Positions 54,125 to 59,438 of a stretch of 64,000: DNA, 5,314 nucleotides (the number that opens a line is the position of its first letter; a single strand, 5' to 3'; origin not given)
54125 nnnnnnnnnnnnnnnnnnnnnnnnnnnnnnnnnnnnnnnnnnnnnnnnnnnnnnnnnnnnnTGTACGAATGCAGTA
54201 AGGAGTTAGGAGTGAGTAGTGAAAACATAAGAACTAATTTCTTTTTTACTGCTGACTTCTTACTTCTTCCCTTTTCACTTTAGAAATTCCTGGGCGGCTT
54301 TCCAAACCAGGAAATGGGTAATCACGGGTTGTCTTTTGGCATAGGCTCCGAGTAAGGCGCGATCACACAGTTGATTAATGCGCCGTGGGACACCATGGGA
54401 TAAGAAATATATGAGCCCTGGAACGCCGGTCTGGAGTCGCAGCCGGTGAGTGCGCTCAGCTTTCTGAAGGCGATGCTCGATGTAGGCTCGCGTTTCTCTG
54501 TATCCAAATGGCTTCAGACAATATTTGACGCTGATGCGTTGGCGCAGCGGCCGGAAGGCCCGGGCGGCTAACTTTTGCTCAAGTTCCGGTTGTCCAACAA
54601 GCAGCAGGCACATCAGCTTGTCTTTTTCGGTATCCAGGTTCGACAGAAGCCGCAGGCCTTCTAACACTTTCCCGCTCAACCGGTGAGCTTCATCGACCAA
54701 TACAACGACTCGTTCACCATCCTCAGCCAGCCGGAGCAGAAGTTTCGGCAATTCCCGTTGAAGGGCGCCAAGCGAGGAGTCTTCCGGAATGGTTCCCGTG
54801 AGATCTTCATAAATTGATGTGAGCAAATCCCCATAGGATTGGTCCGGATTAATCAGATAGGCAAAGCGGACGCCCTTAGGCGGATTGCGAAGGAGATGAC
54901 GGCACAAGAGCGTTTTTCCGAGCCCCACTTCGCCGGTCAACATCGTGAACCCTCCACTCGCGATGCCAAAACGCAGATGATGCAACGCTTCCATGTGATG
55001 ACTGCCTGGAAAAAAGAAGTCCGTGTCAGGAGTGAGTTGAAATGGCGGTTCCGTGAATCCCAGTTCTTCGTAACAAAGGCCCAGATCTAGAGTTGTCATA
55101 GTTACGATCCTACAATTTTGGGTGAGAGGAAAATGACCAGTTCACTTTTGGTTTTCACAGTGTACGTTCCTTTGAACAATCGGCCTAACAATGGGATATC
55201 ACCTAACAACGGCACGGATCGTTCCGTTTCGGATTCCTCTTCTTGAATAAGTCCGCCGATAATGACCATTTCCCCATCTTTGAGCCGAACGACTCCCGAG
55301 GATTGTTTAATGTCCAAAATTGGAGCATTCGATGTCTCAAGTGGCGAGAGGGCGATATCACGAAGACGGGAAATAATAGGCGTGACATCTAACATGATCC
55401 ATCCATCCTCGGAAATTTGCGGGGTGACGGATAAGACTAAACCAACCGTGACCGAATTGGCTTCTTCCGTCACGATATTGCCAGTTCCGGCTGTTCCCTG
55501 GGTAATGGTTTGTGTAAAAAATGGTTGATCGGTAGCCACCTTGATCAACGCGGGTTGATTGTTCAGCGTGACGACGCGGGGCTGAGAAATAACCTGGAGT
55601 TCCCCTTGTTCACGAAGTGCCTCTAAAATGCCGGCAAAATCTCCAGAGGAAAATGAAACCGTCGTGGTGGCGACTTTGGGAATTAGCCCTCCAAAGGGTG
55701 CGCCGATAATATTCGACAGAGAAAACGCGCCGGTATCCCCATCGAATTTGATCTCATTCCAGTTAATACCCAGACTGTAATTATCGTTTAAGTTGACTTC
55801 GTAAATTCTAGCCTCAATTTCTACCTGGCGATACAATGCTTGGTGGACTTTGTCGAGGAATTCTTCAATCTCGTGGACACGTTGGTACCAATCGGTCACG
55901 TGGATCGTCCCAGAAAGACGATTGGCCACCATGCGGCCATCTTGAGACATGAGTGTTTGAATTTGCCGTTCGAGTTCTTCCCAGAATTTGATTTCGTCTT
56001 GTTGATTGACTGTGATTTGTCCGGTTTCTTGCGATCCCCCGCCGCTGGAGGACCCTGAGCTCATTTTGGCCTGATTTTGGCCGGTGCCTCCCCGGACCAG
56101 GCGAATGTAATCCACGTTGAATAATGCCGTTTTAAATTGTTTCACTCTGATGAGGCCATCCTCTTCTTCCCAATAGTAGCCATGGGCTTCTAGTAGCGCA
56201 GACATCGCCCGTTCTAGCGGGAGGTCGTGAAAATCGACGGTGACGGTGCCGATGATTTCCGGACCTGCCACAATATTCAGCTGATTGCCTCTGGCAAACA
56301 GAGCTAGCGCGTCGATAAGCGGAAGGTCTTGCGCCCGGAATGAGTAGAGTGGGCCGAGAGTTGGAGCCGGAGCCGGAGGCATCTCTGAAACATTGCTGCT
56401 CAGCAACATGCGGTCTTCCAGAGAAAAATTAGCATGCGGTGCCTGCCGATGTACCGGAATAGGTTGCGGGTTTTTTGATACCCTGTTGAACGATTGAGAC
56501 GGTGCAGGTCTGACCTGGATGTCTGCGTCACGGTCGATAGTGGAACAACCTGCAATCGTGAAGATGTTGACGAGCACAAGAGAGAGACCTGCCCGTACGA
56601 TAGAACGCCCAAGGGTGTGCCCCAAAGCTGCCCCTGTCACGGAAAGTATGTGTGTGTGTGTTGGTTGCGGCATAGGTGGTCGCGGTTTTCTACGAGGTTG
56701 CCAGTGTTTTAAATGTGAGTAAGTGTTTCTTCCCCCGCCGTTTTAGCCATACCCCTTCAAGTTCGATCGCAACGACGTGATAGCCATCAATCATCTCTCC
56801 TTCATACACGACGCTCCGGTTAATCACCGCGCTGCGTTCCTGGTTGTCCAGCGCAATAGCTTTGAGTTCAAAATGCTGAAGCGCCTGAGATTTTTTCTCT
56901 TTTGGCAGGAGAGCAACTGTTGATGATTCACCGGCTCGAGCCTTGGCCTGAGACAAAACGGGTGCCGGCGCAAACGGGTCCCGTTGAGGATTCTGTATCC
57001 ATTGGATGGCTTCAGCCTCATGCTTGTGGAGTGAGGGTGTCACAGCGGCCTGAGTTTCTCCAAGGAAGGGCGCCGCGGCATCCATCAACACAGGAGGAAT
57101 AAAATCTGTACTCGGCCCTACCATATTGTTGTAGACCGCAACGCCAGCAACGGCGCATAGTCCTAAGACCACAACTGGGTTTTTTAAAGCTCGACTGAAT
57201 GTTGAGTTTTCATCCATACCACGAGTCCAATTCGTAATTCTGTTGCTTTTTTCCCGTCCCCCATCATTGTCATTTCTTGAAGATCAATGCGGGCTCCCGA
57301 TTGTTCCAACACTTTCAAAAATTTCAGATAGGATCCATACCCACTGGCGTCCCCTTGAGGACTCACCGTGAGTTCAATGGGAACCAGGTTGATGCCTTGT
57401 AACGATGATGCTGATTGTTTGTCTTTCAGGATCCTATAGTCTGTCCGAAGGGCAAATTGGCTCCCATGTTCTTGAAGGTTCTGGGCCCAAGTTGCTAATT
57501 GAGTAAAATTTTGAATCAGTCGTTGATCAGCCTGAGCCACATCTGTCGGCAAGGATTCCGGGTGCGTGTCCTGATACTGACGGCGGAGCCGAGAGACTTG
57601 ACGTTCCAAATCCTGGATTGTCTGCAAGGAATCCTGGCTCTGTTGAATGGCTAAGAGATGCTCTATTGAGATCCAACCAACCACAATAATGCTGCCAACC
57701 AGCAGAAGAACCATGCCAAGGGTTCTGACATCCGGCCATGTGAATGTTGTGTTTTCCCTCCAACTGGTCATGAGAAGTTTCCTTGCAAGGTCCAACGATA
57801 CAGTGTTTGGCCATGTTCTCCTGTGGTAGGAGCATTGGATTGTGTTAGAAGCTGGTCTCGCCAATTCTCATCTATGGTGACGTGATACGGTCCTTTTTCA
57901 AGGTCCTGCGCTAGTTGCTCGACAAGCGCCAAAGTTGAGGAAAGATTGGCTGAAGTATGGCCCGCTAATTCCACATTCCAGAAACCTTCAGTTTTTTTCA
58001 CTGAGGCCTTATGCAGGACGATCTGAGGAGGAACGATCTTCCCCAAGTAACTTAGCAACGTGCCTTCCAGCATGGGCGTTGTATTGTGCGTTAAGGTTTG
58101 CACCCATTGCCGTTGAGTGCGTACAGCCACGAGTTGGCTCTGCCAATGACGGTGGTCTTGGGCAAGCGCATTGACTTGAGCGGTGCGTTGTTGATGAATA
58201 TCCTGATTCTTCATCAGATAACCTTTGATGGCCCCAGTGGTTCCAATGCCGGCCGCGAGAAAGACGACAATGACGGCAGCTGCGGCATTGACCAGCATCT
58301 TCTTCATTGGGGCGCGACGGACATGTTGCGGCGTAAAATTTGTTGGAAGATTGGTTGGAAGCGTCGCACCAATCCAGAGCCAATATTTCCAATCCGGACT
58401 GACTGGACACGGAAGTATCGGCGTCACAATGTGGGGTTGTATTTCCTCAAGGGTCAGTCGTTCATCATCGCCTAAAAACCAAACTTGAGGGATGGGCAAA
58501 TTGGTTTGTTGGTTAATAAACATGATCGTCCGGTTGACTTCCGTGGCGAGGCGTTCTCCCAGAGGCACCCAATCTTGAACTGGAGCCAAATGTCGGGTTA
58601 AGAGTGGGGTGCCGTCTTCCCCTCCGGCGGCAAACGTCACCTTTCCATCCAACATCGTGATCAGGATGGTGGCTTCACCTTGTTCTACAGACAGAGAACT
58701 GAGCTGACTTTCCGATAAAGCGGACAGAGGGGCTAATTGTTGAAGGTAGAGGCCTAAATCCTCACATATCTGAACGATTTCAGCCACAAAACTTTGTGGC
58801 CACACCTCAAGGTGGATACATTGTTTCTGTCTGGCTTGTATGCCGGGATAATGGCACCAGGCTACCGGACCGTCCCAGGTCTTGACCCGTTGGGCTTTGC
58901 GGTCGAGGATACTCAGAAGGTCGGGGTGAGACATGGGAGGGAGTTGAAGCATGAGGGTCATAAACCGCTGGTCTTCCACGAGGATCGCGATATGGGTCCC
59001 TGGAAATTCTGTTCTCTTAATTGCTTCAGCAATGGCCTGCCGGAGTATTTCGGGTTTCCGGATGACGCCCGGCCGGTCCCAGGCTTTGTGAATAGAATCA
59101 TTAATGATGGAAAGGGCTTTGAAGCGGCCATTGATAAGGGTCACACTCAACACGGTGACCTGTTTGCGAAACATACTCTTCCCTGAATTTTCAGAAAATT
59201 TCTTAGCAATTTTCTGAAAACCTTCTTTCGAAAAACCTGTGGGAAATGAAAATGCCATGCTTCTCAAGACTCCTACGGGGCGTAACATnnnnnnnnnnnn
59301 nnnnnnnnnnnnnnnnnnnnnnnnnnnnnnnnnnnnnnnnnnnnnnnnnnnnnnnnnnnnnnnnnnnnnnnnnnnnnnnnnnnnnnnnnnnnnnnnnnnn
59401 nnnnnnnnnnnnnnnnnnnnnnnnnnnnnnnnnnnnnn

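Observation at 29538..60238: Seven sigma28-like promoters define a hidden regulon across the signalling island and pilus genes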

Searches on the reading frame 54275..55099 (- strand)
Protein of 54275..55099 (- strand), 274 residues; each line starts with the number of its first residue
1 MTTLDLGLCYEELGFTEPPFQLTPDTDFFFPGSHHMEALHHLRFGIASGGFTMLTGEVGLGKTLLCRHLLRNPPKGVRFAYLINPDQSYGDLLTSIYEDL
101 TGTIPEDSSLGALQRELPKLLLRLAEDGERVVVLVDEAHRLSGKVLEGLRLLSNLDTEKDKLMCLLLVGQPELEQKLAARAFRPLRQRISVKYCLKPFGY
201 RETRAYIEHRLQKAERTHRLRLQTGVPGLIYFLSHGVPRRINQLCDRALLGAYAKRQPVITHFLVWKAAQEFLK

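Call 14: search_protein_families(library=pfam, proteins=[window:54275-55099:-], max_evalue=0.00001)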
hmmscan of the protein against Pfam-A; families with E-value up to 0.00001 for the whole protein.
window:54275-55099:- (274 aa): 2 families
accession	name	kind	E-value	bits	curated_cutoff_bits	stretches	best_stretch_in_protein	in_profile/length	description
PF13401.12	AAA_22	-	5.3e-24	85.4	27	1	49-177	5-130/130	AAA domain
PF13191.12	AAA_16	-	3.1e-08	34.7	32.6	1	37-162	10-164/167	AAA ATPase domain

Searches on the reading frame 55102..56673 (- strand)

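Call 15: search_protein_families(library=pfam, proteins=[window:55102-56673:-], max_evalue=0.00001)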
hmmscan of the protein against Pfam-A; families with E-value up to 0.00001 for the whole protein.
window:55102-56673:- (523 aa): 2 families
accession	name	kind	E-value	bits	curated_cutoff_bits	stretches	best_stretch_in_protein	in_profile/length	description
PF00263.26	Secretin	-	7.2e-44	149.8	27.5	1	352-521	1-168/169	Bacterial type II and III secretion system protein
PF07655.18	Secretin_N_2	-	2.6e-07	31.5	23.4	1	197-250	32-86/91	Secretin N-terminal domain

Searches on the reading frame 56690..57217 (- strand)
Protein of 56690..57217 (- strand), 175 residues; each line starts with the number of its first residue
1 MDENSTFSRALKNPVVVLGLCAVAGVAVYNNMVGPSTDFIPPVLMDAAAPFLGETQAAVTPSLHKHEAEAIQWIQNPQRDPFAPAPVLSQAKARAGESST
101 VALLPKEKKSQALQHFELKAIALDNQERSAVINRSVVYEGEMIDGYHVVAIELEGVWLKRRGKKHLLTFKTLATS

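Call 15: search_protein_families(library=pfam, proteins=[window:56690-57217:-], max_evalue=0.00001)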
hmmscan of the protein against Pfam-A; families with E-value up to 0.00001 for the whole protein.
window:56690-57217:- (175 aa): 0 families

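Call 42: search_protein_families(library=ncbifam, proteins=[window:56690-57217:-], max_evalue=0.01)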
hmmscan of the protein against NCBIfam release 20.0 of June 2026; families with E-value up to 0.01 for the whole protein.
window:56690-57217:- (175 aa): 1 family
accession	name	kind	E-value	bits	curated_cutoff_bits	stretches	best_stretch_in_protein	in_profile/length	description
NF041515.1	GspC_delta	equivalog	0.00049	19.9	150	1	16-167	10-161/311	type II secretion system protein GspC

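Call 72: search_protein_families(library=pfam, proteins=[window:56690-57217:-], max_evalue=1)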
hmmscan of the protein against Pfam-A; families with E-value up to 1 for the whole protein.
window:56690-57217:- (175 aa): 3 families
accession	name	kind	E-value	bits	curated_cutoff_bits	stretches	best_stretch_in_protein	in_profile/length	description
PF23862.1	CdsD_C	-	0.0019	18.6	27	1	123-165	11-53/56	CdsD C-terminal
PF16537.11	T2SSB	-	0.0027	17.8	28.4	1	124-164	14-55/60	Type II secretion system protein B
PF04351.19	PilP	-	0.12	12.8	25.6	1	55-123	13-79/146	Pilus assembly protein, PilP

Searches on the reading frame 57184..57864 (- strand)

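Call 15: search_protein_families(library=pfam, proteins=[window:57184-57864:-], max_evalue=0.00001)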
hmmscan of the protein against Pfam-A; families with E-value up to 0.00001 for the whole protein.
window:57184-57864:- (226 aa): 0 families

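Call 42: search_protein_families(library=ncbifam, proteins=[window:57184-57864:-], max_evalue=0.01)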
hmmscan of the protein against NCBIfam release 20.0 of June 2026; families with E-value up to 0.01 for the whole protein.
window:57184-57864:- (226 aa): 1 family
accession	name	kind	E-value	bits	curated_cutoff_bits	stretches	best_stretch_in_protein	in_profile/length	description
NF050019.1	HpsJ_like_C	equivalog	0.0072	16.1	140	1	46-141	66-157/183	HpsJ-like protein, cyanoexosortase C-associated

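Call 72: search_protein_families(library=pfam, proteins=[window:57184-57864:-], max_evalue=1)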
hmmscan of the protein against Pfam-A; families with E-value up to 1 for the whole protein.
window:57184-57864:- (226 aa): 1 family
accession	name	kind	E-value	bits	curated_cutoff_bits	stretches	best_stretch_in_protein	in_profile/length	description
PF09969.14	DUF2203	-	0.075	14.2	24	1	77-136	16-75/122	Uncharacterized conserved protein (DUF2203)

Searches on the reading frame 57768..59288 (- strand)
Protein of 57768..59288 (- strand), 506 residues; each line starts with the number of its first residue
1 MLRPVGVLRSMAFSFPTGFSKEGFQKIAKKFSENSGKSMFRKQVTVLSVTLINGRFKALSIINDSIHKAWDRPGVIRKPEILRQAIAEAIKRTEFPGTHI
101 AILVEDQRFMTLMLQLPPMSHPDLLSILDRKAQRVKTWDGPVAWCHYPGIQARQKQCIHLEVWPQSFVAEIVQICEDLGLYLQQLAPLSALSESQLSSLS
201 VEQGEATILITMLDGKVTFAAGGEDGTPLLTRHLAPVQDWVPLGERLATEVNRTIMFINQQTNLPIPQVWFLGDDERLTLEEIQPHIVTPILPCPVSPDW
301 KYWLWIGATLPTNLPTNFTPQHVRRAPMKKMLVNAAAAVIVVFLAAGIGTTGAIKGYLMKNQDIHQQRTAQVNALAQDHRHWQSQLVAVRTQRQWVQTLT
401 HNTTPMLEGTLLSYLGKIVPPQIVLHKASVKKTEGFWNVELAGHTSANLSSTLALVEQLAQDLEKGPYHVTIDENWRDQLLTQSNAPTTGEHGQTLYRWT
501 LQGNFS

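Call 15: search_protein_families(library=pfam, proteins=[window:57768-59288:-], max_evalue=0.00001)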
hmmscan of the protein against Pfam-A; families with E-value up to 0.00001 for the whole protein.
window:57768-59288:- (506 aa): 0 families

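Call 42: search_protein_families(library=ncbifam, proteins=[window:57768-59288:-], max_evalue=0.01)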
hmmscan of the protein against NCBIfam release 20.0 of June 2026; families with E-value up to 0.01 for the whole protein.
window:57768-59288:- (506 aa): 0 families

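Call 72: search_protein_families(library=pfam, proteins=[window:57768-59288:-], max_evalue=1)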
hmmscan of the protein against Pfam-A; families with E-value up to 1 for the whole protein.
window:57768-59288:- (506 aa): 3 families
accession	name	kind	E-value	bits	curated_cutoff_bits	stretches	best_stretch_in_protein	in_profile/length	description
PF17119.10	MMU163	-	0.014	15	26.6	1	112-151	50-89/253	Mitochondrial protein up-regulated during meiosis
PF11837.13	INV_N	-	0.091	13.7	27.8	1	310-371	5-67/109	Beta-fructofuranosidase, N-terminal domain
PF04056.20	Ssl1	-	0.2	11.9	27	0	448-490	137-178/193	Ssl1-like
